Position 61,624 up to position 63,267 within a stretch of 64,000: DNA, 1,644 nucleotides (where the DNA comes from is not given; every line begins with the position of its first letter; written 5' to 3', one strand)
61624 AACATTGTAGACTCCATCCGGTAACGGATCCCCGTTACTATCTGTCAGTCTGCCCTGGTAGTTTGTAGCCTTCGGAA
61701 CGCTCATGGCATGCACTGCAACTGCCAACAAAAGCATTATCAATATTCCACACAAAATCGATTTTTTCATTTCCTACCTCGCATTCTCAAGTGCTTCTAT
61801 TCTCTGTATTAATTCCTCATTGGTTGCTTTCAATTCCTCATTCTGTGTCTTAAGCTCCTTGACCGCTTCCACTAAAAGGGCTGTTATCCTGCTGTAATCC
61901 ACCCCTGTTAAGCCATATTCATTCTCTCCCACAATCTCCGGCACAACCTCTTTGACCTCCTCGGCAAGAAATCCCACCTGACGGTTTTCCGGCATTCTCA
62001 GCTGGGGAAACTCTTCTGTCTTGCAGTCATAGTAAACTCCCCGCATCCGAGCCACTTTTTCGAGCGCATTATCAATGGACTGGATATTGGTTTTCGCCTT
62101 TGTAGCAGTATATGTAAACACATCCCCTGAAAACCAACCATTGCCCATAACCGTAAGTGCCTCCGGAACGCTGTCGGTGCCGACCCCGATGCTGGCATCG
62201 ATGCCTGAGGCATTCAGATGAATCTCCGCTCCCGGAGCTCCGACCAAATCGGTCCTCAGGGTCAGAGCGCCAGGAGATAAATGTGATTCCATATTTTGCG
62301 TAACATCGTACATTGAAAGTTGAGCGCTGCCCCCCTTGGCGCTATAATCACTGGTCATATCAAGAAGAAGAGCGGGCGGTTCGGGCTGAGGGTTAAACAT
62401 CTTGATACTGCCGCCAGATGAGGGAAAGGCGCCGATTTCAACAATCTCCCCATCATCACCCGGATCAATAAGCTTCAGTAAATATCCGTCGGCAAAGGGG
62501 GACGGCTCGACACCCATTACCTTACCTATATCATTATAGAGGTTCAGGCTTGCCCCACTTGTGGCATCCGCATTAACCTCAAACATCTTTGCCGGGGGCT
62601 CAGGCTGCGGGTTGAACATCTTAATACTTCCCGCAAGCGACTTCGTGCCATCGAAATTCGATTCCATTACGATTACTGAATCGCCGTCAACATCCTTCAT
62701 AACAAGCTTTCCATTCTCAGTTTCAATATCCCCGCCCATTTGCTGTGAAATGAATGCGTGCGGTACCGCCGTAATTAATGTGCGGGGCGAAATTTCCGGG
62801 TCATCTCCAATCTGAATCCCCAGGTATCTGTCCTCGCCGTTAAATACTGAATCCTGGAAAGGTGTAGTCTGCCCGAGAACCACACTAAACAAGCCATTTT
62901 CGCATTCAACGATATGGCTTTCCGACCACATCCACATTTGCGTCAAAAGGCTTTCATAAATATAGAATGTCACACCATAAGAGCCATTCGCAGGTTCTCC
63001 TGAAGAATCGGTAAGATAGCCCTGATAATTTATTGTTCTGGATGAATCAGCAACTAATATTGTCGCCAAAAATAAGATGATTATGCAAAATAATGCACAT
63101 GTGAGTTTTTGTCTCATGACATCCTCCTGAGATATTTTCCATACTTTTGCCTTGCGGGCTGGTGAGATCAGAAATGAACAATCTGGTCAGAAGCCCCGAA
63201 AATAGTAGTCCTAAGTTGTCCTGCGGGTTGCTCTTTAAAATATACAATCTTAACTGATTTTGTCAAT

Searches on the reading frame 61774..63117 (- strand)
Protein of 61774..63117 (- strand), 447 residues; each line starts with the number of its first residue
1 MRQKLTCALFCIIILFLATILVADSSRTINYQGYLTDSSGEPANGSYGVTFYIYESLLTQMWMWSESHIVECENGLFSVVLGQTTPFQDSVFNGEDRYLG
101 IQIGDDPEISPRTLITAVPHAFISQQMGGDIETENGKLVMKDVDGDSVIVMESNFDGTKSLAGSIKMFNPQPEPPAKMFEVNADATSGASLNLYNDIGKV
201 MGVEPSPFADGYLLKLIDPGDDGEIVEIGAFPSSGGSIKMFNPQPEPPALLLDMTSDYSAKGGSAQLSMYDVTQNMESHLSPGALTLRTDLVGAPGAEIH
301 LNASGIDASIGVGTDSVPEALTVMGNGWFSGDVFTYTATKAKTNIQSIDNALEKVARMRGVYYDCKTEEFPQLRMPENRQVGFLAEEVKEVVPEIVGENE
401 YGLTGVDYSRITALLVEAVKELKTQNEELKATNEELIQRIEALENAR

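Call 39: search_protein_families(library=pfam, proteins=[window:61774-63117:-], max_evalue=1e-8)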
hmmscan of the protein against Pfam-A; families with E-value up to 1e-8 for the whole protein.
window:61774-63117:- (447 aa): 1 family
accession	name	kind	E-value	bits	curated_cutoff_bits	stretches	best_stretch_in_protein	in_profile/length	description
PF13884.11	Peptidase_S74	-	9.1e-12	45.5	22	1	341-396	5-57/58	Chaperone of endosialidase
